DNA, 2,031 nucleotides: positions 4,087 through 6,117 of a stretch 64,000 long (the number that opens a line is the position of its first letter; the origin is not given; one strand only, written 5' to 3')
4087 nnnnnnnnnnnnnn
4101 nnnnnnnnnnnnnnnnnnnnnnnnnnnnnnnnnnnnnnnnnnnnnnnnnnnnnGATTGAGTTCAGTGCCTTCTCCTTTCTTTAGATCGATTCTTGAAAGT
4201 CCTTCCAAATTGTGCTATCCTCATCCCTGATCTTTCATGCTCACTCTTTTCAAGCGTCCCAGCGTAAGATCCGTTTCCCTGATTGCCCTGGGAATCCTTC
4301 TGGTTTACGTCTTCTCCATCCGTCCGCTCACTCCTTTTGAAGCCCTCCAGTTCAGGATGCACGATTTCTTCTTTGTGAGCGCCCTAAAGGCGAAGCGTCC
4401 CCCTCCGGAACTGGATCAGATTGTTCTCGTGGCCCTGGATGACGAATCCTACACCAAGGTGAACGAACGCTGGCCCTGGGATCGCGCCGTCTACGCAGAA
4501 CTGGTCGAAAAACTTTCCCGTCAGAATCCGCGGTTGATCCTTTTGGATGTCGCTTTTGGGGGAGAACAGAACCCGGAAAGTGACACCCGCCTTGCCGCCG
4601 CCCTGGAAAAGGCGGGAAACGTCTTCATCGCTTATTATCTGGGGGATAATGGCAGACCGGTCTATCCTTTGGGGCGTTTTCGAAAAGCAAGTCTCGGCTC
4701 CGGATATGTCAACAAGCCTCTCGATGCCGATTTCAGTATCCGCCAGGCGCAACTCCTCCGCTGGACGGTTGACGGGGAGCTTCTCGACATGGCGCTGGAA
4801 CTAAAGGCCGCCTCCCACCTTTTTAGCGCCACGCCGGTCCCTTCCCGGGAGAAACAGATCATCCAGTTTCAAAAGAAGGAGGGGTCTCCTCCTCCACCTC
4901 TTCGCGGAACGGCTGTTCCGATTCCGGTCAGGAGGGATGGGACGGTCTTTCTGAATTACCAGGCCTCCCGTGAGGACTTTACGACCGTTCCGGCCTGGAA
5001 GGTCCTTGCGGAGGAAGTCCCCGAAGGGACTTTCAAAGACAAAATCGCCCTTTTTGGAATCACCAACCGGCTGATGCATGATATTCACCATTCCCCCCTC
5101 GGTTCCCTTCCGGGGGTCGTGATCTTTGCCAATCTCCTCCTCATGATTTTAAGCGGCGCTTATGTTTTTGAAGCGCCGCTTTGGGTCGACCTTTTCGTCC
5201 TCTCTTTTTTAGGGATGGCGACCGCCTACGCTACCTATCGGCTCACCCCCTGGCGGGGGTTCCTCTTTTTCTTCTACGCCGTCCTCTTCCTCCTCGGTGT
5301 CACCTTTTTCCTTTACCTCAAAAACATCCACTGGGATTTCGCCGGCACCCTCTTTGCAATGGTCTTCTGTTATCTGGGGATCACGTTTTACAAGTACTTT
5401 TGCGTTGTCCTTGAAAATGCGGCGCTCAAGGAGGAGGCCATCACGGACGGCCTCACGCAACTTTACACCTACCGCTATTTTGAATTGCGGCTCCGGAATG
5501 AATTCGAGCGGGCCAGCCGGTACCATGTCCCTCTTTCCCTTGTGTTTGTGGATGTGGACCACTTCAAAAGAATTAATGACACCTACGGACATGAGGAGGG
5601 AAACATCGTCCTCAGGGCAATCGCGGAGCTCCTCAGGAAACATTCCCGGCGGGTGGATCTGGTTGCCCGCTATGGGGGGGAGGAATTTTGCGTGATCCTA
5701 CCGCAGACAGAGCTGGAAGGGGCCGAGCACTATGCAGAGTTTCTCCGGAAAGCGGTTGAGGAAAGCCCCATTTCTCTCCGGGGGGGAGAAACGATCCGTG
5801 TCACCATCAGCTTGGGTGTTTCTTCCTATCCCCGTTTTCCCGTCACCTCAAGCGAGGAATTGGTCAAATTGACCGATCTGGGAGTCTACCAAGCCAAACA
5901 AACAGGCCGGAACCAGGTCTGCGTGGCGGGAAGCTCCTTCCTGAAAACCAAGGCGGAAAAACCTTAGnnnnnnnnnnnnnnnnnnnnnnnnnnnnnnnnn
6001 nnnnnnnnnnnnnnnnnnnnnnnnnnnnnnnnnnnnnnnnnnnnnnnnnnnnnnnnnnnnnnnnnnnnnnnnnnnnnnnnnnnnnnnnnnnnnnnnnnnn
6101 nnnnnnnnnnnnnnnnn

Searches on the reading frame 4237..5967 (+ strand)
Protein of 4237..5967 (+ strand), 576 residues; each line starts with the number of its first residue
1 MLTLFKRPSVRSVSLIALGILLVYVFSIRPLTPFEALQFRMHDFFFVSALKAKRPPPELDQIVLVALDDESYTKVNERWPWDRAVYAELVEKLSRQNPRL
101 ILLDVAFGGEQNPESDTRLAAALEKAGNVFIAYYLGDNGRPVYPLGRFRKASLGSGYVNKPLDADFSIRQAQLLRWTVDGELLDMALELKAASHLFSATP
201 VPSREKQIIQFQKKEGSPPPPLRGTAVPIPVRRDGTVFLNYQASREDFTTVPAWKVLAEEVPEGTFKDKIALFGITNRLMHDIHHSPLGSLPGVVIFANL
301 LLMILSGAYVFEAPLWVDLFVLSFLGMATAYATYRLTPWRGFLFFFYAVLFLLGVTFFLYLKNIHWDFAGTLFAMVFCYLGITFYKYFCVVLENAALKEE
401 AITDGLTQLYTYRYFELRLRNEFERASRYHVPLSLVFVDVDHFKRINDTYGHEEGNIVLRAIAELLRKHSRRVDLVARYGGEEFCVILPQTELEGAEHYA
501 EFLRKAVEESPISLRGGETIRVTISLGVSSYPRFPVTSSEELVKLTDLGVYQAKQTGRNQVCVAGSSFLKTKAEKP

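Call 7: search_protein_families(library=pfam, proteins=[window:4237-5967:+], max_evalue=0.01)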
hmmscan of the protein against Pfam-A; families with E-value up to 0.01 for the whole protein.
window:4237-5967:+ (576 aa): 3 families
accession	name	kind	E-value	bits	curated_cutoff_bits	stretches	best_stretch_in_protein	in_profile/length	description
PF00990.26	GGDEF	-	1e-45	155.9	23.8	1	401-560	1-161/161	Diguanylate cyclase, GGDEF domain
PF05226.16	CHASE2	-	7.6e-45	153.9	26.3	1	21-327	2-256/257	CHASE2 domain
PF17853.6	GGDEF_2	-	0.0096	16.6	24.5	0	449-525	36-90/116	GGDEF-like domain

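Call 8: search_protein_families(library=ncbifam, proteins=[window:4237-5967:+], max_evalue=0.01)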
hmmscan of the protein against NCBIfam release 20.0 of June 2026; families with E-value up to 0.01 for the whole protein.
window:4237-5967:+ (576 aa): 21 families
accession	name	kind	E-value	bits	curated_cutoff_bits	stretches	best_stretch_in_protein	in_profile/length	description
TIGR00254.1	GGDEF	domain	3.9e-53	179.6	37.4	1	398-563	2-166/168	diguanylate cyclase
NF007135.0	PRK09581.1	equivalog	3.3e-48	164.7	474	1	399-563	290-454/457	PleD family two-component system response regulator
NF041606.1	dguan_cyc_DgcA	equivalog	3.6e-46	157.7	370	1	390-564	167-339/340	diguanylate cyclase DgcA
NF038266.1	diguan_SiaD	equivalog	5.4e-43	147.2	290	1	394-561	87-252/252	biofilm regulation diguanylate cyclase SiaD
NF007380.0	PRK09894.1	equivalog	1.5e-41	142.6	256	1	392-564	120-287/296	diguanylate cyclase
NF047654.1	DiguCycDgcRLepto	equivalog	3.6e-41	141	500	1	395-561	127-293/295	diguanylate cyclase DgcR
NF007423.1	PRK09966.1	equivalog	8.1e-36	123.7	325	1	393-554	231-390/390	diguanylate cyclase DgcN/YfiN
NF011955.1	PRK15426.1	equivalog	8.7e-36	123.2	408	1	395-564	392-561/564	cellulose biosynthesis regulator diguanylate cyclase DgcQ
NF007298.0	PRK09776.1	equivalog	2e-30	105.5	1135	1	397-563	680-844/1111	diguanylate cyclase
NF007599.0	PRK10245.1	equivalog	2.6e-29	101.9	402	1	395-564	204-370/371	diguanylate cyclase AdrA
NF047872.1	GGDEF_GdpS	equivalog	6.1e-29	101.3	400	1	396-562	182-348/355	GGDEF domain-containing protein GdpS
NF051473.1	DigCycDgcsShew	equivalog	4.1e-28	98.6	400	1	395-563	129-290/291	diguanylate cyclase DgcS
NF045675.1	PhdiestaseDibA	equivalog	1.9e-23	82.7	980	1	396-561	198-361/623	phosphodiesterase DibA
NF040885.1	diguan_DgcJ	equivalog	4.5e-20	71.9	500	1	393-558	333-490/493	diguanylate cyclase DgcJ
NF007474.0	PRK10060.1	equivalog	1e-19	70.2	782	1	397-565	233-396/663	cyclic di-GMP phosphodiesterase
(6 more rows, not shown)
